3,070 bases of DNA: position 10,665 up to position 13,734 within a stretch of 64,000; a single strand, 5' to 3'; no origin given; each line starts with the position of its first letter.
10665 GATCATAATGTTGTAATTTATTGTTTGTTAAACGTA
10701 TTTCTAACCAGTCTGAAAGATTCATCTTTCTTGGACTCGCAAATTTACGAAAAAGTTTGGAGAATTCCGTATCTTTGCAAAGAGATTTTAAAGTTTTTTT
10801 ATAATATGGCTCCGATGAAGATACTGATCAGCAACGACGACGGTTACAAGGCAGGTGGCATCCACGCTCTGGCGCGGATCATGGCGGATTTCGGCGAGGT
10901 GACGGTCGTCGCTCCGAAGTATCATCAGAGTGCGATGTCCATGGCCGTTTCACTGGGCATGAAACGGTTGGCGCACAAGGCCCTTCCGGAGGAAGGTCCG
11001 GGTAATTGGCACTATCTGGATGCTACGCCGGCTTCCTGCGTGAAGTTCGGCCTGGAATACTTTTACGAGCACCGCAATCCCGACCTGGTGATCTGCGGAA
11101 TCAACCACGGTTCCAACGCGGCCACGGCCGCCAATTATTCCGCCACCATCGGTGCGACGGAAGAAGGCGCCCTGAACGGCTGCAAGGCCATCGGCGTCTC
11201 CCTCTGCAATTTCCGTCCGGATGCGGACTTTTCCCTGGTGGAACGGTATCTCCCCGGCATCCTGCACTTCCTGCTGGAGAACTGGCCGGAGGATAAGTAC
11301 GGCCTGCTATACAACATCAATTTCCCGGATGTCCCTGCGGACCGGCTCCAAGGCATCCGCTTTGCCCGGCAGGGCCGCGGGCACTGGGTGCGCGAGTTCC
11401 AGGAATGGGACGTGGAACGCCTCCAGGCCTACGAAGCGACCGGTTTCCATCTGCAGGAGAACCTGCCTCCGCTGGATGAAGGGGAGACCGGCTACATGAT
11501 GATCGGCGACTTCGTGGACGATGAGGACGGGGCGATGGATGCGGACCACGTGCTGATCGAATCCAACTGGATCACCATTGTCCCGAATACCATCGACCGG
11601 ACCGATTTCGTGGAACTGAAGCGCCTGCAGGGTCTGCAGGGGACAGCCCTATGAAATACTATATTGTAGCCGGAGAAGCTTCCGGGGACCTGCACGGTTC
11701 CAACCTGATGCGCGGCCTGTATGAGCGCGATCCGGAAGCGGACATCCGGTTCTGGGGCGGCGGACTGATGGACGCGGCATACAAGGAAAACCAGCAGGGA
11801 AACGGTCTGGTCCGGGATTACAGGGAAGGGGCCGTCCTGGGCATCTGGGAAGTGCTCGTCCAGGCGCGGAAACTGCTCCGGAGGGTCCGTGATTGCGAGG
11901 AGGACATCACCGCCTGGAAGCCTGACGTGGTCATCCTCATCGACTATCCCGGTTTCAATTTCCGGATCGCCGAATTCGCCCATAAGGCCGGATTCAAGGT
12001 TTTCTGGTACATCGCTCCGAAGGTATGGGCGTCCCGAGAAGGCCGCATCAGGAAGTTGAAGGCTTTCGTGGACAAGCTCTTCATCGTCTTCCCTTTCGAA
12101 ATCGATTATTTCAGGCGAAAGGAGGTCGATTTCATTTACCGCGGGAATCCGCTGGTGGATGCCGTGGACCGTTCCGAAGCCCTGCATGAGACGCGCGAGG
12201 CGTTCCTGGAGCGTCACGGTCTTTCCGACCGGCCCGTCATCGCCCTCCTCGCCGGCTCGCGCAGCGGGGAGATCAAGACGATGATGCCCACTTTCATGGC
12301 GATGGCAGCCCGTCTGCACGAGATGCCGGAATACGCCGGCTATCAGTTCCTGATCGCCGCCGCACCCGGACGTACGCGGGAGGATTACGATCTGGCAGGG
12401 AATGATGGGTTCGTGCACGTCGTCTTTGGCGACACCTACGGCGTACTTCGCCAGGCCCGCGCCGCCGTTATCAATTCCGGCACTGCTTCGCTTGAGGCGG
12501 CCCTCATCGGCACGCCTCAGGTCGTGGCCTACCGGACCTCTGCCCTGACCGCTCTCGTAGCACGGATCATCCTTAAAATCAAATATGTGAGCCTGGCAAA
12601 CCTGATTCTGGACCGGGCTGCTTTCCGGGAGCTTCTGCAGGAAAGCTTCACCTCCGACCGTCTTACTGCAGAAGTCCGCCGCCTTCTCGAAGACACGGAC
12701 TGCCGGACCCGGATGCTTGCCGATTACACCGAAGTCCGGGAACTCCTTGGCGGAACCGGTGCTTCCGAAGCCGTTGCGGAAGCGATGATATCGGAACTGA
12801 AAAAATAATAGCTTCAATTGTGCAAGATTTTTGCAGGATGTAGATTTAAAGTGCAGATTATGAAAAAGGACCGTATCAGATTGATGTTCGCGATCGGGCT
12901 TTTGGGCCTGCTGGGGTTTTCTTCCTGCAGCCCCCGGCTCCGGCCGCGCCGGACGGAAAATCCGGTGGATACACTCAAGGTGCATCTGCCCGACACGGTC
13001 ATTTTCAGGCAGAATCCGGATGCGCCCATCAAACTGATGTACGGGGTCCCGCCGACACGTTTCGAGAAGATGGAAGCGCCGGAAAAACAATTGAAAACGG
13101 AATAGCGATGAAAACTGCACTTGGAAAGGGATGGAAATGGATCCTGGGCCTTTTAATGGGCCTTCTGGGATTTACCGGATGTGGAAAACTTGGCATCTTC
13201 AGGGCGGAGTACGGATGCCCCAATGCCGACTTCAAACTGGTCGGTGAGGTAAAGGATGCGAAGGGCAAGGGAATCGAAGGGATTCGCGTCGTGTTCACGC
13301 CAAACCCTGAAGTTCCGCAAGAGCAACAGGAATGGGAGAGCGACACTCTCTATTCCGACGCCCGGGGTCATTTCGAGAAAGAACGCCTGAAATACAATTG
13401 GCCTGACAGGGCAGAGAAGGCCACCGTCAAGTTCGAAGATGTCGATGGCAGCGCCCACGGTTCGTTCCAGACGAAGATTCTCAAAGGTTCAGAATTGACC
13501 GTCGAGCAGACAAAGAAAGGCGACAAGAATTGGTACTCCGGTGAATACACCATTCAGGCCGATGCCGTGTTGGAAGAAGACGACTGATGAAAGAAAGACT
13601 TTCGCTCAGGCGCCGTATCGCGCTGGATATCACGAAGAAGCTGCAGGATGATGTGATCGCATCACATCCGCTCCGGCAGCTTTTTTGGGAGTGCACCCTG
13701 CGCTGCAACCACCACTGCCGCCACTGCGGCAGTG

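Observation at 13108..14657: Radical SAM/SPASM enzyme translationally coupled to a lipoprotein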

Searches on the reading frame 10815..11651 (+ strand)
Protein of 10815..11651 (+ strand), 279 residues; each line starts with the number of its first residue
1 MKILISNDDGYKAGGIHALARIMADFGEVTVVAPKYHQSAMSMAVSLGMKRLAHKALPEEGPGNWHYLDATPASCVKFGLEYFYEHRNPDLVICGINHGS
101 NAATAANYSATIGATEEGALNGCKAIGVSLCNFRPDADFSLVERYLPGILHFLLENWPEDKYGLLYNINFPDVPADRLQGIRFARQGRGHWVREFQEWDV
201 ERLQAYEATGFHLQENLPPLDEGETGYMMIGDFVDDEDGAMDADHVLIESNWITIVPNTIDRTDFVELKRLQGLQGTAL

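Call 65: search_protein_families(library=ncbifam, proteins=[window:10815-11651:+], max_evalue=0.00001)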
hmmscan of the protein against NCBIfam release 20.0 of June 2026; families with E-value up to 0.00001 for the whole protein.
window:10815-11651:+ (279 aa): 13 families
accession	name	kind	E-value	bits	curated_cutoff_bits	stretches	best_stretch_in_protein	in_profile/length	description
NF001492.0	PRK00346.2-2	equivalog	5.5e-54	183.1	271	1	1-200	4-201/261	5'/3'-nucleotidase SurE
TIGR00087.1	surE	equivalog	7.1e-43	146.8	135.1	1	1-197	1-200/252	5'/3'-nucleotidase SurE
NF001490.0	PRK00346.1-4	equivalog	2.8e-42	144.7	233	1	1-201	1-198/254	5'/3'-nucleotidase SurE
NF001489.0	PRK00346.1-3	equivalog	1.4e-40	139.2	295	1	1-273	1-243/250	5'/3'-nucleotidase SurE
NF010542.0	PRK13932.1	equivalog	7.7e-40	136.8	436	1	2-271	11-254/261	stationary phase survival protein SurE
NF001493.0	PRK00346.2-3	equivalog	5e-38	131.3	230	1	1-191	5-197/269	5'/3'-nucleotidase SurE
NF010545.0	PRK13935.1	equivalog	5.9e-38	130.6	365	1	1-274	1-248/254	stationary phase survival protein SurE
NF001494.0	PRK00346.2-4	equivalog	5.9e-37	127.6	313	1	2-195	3-196/259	5'/3'-nucleotidase SurE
NF010541.0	PRK13931.1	equivalog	5.1e-33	114.6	422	1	1-189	1-194/261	5'/3'-nucleotidase SurE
NF010543.0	PRK13933.1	equivalog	3.5e-30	105.4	280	1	1-209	1-208/253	stationary phase survival protein SurE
NF001488.0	PRK00346.1-1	equivalog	5.7e-29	101.2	396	1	1-191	1-181/253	5'/3'-nucleotidase SurE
NF001491.0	PRK00346.2-1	equivalog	1.7e-27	96.3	290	1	1-131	3-132/266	5'/3'-nucleotidase SurE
NF010544.0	PRK13934.1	equivalog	3.5e-14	52.5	325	1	1-130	1-127/266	stationary phase survival protein SurE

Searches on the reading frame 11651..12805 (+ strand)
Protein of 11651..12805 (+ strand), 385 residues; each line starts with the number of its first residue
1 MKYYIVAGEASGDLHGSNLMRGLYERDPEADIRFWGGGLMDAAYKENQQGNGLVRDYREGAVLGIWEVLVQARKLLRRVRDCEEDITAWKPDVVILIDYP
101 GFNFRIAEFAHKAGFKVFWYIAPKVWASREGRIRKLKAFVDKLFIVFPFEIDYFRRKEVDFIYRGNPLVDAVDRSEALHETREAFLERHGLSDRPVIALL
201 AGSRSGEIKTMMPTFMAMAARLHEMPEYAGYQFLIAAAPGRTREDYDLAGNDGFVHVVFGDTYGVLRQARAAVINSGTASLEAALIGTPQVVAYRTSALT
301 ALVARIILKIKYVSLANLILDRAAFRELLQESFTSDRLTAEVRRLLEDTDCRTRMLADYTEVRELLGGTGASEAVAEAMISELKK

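Call 65: search_protein_families(library=ncbifam, proteins=[window:11651-12805:+], max_evalue=0.00001)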
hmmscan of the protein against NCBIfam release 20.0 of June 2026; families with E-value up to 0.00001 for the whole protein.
window:11651-12805:+ (385 aa): 3 families
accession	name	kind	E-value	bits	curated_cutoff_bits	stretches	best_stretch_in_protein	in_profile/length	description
TIGR00215.1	lpxB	equivalog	4.1e-68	229.9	190.25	1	5-380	11-380/382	lipid-A-disaccharide synthase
NF002173.0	PRK01021.1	equivalog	2.5e-41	142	1033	1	2-342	228-566/610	lipid-A-disaccharide synthase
TIGR03492.1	TIGR03492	hypoth_equivalog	1.3e-07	30.7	219.2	1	153-243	174-251/396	lipid-A-disaccharide synthase-related protein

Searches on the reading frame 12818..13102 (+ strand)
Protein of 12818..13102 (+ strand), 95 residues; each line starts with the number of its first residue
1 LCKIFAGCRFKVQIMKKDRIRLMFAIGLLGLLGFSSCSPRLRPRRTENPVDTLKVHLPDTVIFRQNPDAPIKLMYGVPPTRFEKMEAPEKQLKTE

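Call 3: search_protein_families(library=ncbifam, proteins=[window:12818-13102:+], max_evalue=0.01)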
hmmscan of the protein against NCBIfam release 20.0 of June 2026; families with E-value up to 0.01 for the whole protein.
window:12818-13102:+ (95 aa): 0 families

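Call 4: search_protein_families(library=pfam, proteins=[window:12818-13102:+], max_evalue=0.01)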
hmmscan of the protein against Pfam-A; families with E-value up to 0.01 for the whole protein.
window:12818-13102:+ (95 aa): 0 families

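Call 55: find_homologous_proteins(query=window:12860-13102:+, max_evalue=0.01)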
Query window:12860-13102:+ (81 aa): 210 proteins with E <= 0.01 among 215 candidates; the best 120 are listed.
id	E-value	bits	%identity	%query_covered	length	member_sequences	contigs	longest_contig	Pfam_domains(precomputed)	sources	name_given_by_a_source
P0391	4.1e-47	175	100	100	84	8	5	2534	-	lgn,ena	-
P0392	2.8e-39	150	86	100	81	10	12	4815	-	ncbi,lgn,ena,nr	ncbi:MAG: hypothetical protein J6P62_09120 [Bacteroidales bacterium]|nr:hypothetical protein [Bacter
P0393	5.1e-39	149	86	100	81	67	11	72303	-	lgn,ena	-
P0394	3.8e-37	143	83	100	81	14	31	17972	-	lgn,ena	-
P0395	1.4e-35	138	79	100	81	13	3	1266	-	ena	-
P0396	5.1e-35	136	82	100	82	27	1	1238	-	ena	-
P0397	1.2e-34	135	83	100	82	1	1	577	-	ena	-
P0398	3.4e-34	134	80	100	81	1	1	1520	-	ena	-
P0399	3.5e-34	134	82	100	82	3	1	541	-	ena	-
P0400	1.4e-33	132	80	100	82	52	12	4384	-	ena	-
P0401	1.0e-32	129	79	100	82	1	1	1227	-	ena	-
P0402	4.2e-32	127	78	100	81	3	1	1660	-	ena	-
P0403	1.1e-31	126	80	100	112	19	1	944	-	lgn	-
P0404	2.4e-31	125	75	100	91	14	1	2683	-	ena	-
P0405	2.9e-31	125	78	100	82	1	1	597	-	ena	-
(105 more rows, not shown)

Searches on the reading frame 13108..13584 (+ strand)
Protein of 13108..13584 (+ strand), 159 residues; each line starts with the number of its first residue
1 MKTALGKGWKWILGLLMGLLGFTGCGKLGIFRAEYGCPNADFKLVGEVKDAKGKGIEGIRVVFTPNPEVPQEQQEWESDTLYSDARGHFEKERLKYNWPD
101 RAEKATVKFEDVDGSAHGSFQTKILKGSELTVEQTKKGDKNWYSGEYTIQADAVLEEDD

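Call 3: search_protein_families(library=ncbifam, proteins=[window:13108-13584:+], max_evalue=0.01)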
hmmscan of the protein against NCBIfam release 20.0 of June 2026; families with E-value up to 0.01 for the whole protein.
window:13108-13584:+ (159 aa): 1 family
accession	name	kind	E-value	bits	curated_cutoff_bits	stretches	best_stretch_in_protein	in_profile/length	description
TIGR04134.1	lipo_with_rSAM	hypoth_equivalog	2e-24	86.3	39.8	1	10-153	7-146/150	radical SAM-associated putative lipoprotein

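Call 4: search_protein_families(library=pfam, proteins=[window:13108-13584:+], max_evalue=0.01)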
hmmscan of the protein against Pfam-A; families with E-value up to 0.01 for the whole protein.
window:13108-13584:+ (159 aa): 2 families
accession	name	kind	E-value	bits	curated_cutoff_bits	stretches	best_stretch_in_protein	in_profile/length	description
PF01493.24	GXGXG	-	0.005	16.8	32.5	0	35-74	47-86/190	GXGXG motif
PF13620.12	CarboxypepD_reg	-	0.0053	17.5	32.3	0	44-90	2-41/82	Carboxypeptidase regulatory-like domain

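Call 8: find_homologous_proteins(query=window:13108-13584:+, max_evalue=0.001)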
Query window:13108-13584:+ (159 aa): 146 proteins with E <= 0.001 among 167 candidates; the best 120 are listed.
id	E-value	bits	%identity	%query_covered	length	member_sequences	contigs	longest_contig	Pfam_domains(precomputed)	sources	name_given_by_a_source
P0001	5.5e-94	331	88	100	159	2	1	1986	-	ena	-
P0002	1.7e-90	319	99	90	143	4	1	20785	-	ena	-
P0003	9.2e-90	317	85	100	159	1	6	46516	-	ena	-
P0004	1.2e-89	317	86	100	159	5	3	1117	-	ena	-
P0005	2.1e-89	316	85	100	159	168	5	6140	-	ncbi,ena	-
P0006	3.2e-89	315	85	99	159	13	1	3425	-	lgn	-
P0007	1.0e-88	314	84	100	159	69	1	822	-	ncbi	-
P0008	3.6e-88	312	83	100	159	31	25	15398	-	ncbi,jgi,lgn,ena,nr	ncbi:MAG: radical SAM-associated putative lipoprotein [Bacteroidales bacterium]|nr:radical SAM-assoc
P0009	5.3e-88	311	83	100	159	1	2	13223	-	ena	-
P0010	5.5e-88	311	84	100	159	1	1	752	-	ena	-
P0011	1.3e-87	310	83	100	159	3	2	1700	-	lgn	-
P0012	1.9e-87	309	82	100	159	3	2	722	-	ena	-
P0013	8.1e-87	307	82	100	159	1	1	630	-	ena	-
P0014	1.0e-86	307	81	100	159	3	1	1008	-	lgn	-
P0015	1.1e-86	307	82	100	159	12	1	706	-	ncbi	-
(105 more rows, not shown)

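Call 19: search_protein_representatives(alignment_id=A1)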
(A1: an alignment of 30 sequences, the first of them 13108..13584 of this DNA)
Query: 30 sequences, 156 profile positions. Proteins with E-value up to 0.001 (for the whole library): 2019; up to 1e-10: 712; up to 1e-30: 30. The best 150 are listed.
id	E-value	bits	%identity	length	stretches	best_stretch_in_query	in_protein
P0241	1.9e-57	209.8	-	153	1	1-156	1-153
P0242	2.4e-53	196.5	-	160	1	6-155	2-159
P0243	8.9e-53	194.7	-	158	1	1-156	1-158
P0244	1.8e-49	183.9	-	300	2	11-153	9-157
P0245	1.6e-48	180.8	-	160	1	1-154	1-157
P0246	4.8e-48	179.3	-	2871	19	43-85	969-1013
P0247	4.4e-45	169.7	-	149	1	5-155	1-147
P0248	6.9e-44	165.8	-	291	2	1-152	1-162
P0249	3.3e-43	163.6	-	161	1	1-155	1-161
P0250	3.2e-41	157.1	-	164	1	1-152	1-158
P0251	1.6e-40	154.8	-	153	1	7-155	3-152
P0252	2.5e-39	151.0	-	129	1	1-93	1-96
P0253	5.5e-39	149.8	-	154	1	1-155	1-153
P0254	5.3e-38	146.7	-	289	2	1-152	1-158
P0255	8.2e-38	146.0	-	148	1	11-154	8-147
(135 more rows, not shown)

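Call 29: predict_structure(alignment_id=A1)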
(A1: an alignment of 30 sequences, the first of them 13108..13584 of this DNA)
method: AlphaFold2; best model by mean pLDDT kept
length: 159 residues; sequences in the alignment: 30
mean_pLDDT: 82.4   pTM: 0.70
mean pLDDT of the five models: 82.4, 79.5, 79.1, 78.3, 78.0
residues with pLDDT >= 90: 80; 70-90: 39; 50-70: 28; < 50: 12
segments of 3 or more residues with pLDDT < 50: 1-3, 24-32
pLDDT, mean of each block of 10 residues (from residue 1): 53 69 49 62 96 94 93 90 96 91 93 80 95 85 82 91
secondary structure, 60 per line:
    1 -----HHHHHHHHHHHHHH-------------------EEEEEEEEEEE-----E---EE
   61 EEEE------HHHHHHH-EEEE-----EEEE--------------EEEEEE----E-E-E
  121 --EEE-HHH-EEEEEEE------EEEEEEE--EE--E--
elements in order: H6-19 E39-49 E59-64 H71-77 E79-82 E88-91 E106-111 E123-125 E131-137 E144-150

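Call 33: fold_search(model_id=the predicted structure, library=pdb)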
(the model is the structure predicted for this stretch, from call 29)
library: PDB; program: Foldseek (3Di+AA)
matches with E <= 10: 701; with E <= 0.001: 23
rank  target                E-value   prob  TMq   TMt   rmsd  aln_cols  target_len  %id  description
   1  5vxt_B                8.6e-05  1.00  0.45  0.25   9.5       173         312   14  Crystal structure of catechol 1,2-dioxygenase from Burkholderia ambifaria (released 2017-06-14)
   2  3n9t                  1.2e-04  1.00  0.46  0.27   8.7       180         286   10  Cryatal structure of Hydroxyquinol 1,2-dioxygenase from Pseudomonas putida DLL-E4 (released 2010-08-04)
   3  5td3_B                1.3e-04  1.00  0.46  0.26   7.3       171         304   14  Crystal structure of Catechol 1,2-dioxygenase from Burkholderia vietnamiensis (released 2016-11-02)
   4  9dr5_E                1.4e-04  1.00  0.45  0.25   9.2       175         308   14  Crystal structure of Catechol 1,2-dioxygenase from Burkholderia multivorans (Zinc bound, P1 form) (released 2024-10-02)
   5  5umh_A                1.6e-04  1.00  0.46  0.26   7.4       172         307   16  Crystal Structure of Catechol 1,2-dioxygenase protein from Burkholderia multivorans (released 2017-02-15)
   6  2azq                  1.6e-04  1.00  0.45  0.25   9.1       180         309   12  Crystal Structure of Catechol 1,2-Dioxygenase from Pseudomonas arvilla C-1 (released 2005-10-04)
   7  5td3_A                1.8e-04  1.00  0.44  0.25   9.0       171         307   14  Crystal structure of Catechol 1,2-dioxygenase from Burkholderia vietnamiensis (released 2016-11-02)
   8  5vxt_A                2.1e-04  1.00  0.45  0.25   6.9       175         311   14  Crystal structure of catechol 1,2-dioxygenase from Burkholderia ambifaria (released 2017-06-14)
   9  3o32_B                2.1e-04  1.00  0.46  0.30   6.9       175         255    9  Crystal Structure of 4-Chlorocatechol Dioxygenase from Rhodococcus opacus 1CP in complex with 3,5-dichlorocatechol (released 2011-08-10)
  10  5umh_B                2.2e-04  1.00  0.46  0.26   7.4       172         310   16  Crystal Structure of Catechol 1,2-dioxygenase protein from Burkholderia multivorans (released 2017-02-15)
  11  1tmx_A                2.8e-04  1.00  0.50  0.29   8.7       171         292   12  Crystal structure of hydroxyquinol 1,2-dioxygenase from Nocardioides Simplex 3E (released 2005-03-22)
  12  2boy_B                3.1e-04  1.00  0.44  0.29   9.2       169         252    9  Crystal structure of 3-ChloroCatechol 1,2-Dioxygenase from Rhodococcus Opacus 1CP (released 2006-08-24)
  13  9dr6_A                3.5e-04  1.00  0.45  0.25   7.6       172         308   16  Crystal structure of Catechol 1,2-dioxygenase from Burkholderia multivorans (Zinc bound) (released 2024-10-02)
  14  2boy_A                4.0e-04  1.00  0.44  0.29   6.7       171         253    9  Crystal structure of 3-ChloroCatechol 1,2-Dioxygenase from Rhodococcus Opacus 1CP (released 2006-08-24)
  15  1tmx_B                4.5e-04  1.00  0.47  0.28   8.9       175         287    8  Crystal structure of hydroxyquinol 1,2-dioxygenase from Nocardioides Simplex 3E (released 2005-03-22)
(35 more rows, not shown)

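Call 46: find_related_loci(query=A1, collection=metagenome_contigs, flank=3000)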
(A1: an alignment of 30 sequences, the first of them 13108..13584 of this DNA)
Query A1 (159 aa) in metagenome_contigs; peptide patterns used: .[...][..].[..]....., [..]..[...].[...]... (x = any residue, [..] = any of these).
164 stretches matched a pattern; 47 encode a relative of the query (tblastn E <= 1e-3); 47 distinct loci.
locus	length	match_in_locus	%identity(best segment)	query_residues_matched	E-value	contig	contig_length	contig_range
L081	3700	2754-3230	99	1-159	7e-108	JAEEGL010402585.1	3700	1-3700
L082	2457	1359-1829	85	1-157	2e-95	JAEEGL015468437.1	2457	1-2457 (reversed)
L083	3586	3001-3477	84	1-159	6e-85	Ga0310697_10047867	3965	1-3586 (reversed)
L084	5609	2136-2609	84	1-158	2e-83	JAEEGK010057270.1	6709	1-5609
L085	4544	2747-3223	83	1-159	3e-83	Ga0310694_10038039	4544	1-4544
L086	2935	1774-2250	83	1-159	7e-84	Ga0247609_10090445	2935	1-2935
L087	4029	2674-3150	83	1-159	4e-81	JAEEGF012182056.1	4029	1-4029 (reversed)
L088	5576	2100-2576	75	1-159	1e-78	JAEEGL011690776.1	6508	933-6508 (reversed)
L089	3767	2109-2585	77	1-159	6e-78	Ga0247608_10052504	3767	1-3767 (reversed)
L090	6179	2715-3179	78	1-155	9e-77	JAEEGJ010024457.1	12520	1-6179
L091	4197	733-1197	78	1-155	2e-76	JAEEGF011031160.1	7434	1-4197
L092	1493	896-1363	69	1-159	4e-77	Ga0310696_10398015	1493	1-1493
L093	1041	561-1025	69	1-159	9e-75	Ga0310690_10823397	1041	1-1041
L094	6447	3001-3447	65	5-158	3e-63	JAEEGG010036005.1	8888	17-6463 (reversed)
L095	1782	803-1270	59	1-159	7e-64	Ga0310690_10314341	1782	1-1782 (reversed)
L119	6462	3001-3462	42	4-157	8e-36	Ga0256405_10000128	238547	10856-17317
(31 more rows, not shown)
